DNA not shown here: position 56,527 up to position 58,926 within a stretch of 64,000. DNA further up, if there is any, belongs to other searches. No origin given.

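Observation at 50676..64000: Candidate phosphate-limitation membrane-lipid remodelling and phosphoester-scavenging island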

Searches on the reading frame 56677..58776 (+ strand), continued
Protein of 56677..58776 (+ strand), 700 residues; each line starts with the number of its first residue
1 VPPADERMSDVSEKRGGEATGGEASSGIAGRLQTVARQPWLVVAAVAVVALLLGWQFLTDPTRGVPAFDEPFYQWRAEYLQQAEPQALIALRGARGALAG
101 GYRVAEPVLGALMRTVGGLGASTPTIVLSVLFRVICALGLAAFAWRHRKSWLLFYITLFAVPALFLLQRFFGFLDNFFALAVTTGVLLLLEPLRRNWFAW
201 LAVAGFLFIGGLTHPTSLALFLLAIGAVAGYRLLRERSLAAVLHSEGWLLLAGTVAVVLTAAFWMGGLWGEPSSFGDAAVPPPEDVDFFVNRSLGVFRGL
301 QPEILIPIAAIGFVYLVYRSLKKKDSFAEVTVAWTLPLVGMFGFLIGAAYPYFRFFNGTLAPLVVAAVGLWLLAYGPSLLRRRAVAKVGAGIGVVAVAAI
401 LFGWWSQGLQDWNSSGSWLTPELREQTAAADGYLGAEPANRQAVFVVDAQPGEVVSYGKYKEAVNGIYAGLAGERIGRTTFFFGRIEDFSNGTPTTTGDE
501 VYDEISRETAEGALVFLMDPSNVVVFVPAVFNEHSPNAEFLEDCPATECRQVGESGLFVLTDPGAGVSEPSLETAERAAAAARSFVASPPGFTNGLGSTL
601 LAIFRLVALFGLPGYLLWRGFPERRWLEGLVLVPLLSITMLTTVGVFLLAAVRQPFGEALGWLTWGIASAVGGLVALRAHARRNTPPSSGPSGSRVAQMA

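Call 84: search_protein_families(library=pfam, proteins=[L035:7663-8913:-, L035:4595-5608:-, L035:6467-7000:-, L035:14007-15116:+, L036:10191-12110:+, L036:12124-13998:+, L035:2970-4565:-], max_evalue=0.001)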
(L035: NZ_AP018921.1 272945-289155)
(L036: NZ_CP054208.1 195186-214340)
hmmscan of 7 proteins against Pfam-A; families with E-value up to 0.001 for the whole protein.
L035:7663-8913:- (416 aa): 5 families
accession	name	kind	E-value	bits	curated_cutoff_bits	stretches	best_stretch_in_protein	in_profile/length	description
PF00535.33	Glycos_transf_2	-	1.1e-22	81.2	23.3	1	64-217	1-141/168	Glycosyl transferase family 2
PF13641.12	Glyco_tranf_2_3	-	4.5e-12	46.9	27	1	63-272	3-203/230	Glycosyltransferase like family 2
PF13506.12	Glyco_transf_21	-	4.8e-10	39.6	21.7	1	156-276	31-150/174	Glycosyl transferase family 21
PF13704.12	Glyco_tranf_2_4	-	5.4e-06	27.2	27.5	1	70-165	1-81/98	Glycosyl transferase family 2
PF13632.12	Glyco_trans_2_3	-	1.1e-05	25.7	27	1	158-297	1-139/198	Glycosyl transferase family group 2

L035:4595-5608:- (337 aa): 1 family
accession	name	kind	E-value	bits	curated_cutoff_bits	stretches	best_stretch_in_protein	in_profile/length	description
PF06904.17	Extensin-like_C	-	0.00085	20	25.4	0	254-325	96-166/176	Extensin-like protein C-terminus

L035:6467-7000:- (177 aa): 0 families

L035:14007-15116:+ (369 aa): 0 families

L036:10191-12110:+ (639 aa): 1 family
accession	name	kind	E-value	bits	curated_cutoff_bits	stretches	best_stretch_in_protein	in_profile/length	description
PF03170.19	BcsB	-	0.0005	19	21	0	402-472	60-133/606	Bacterial cellulose synthase subunit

L036:12124-13998:+ (624 aa): 6 families
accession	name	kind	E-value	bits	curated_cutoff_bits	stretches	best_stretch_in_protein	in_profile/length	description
PF13641.12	Glyco_tranf_2_3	-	2e-26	93.9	27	1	253-479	1-229/230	Glycosyltransferase like family 2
PF00535.33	Glycos_transf_2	-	9.3e-25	87.9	23.3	1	257-423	2-164/168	Glycosyl transferase family 2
PF13632.12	Glyco_trans_2_3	-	6.3e-23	82.1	27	1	341-554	2-191/198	Glycosyl transferase family group 2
PF13506.12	Glyco_transf_21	-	5.1e-09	36.3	21.7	1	325-478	18-173/174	Glycosyl transferase family 21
PF10111.15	Glyco_tranf_2_2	-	1.5e-07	31.7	27.3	1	257-358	4-102/276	Glycosyltransferase like family 2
PF03142.21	Chitin_synth_2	-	2.9e-07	30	27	1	331-421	195-287/527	Chitin synthase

L035:2970-4565:- (531 aa): 2 families
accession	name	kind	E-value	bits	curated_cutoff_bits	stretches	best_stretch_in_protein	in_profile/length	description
PF03023.19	MurJ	-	1.6e-69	235.1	27.4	1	29-489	2-433/451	Lipid II flippase MurJ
PF01943.22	Polysacc_synt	-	7.1e-05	22.8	28.2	1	90-314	81-272/274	Polysaccharide biosynthesis protein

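Call 92: search_protein_families(library=pfam, proteins=[L033:4031-5512:+, L033:5509-6720:+, L033:12122-12937:+, L033:138-2039:-, L033:2036-3850:-, L028:15293-16234:+], max_evalue=0.01)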
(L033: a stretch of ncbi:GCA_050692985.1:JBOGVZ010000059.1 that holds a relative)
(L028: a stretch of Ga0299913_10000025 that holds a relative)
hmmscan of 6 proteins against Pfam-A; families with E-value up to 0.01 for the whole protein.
L033:4031-5512:+ (493 aa): 1 family
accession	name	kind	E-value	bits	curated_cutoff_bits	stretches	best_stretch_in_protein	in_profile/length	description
PF04230.19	PS_pyruv_trans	-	1.4e-05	25.6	25.3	1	130-192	96-160/280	Polysaccharide pyruvyl transferase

L033:5509-6720:+ (403 aa): 5 families
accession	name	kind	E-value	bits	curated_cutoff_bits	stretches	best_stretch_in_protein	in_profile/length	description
PF00535.33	Glycos_transf_2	-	3.1e-26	92.7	23.3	1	14-149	1-132/168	Glycosyl transferase family 2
PF13641.12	Glyco_tranf_2_3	-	4.8e-12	46.8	27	1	11-226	1-214/230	Glycosyltransferase like family 2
PF13506.12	Glyco_transf_21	-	3.1e-05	24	21.7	1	66-217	5-149/174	Glycosyl transferase family 21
PF13632.12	Glyco_trans_2_3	-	0.00015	22.1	27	1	93-227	3-127/198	Glycosyl transferase family group 2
PF10111.15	Glyco_tranf_2_2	-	0.00039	20.4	27.3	1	41-205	30-199/276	Glycosyltransferase like family 2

L033:12122-12937:+ (271 aa): 1 family
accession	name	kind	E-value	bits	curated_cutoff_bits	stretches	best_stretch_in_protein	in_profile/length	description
PF13469.12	Sulfotransfer_3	-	0.00027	21.7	27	1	5-192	2-207/216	Sulfotransferase family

L033:138-2039:- (633 aa): 0 families

L033:2036-3850:- (604 aa): 0 families

L028:15293-16234:+ (314 aa): 3 families
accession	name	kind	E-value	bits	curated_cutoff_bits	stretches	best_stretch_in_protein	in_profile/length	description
PF13469.12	Sulfotransfer_3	-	1e-27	98.3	27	2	49-174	1-154/216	Sulfotransferase family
PF00685.33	Sulfotransfer_1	-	7.4e-09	35.8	22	1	49-265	3-186/255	Sulfotransferase domain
PF09037.16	Sulphotransf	-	0.0067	16.4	22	0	229-266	183-220/244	Stf0 sulphotransferase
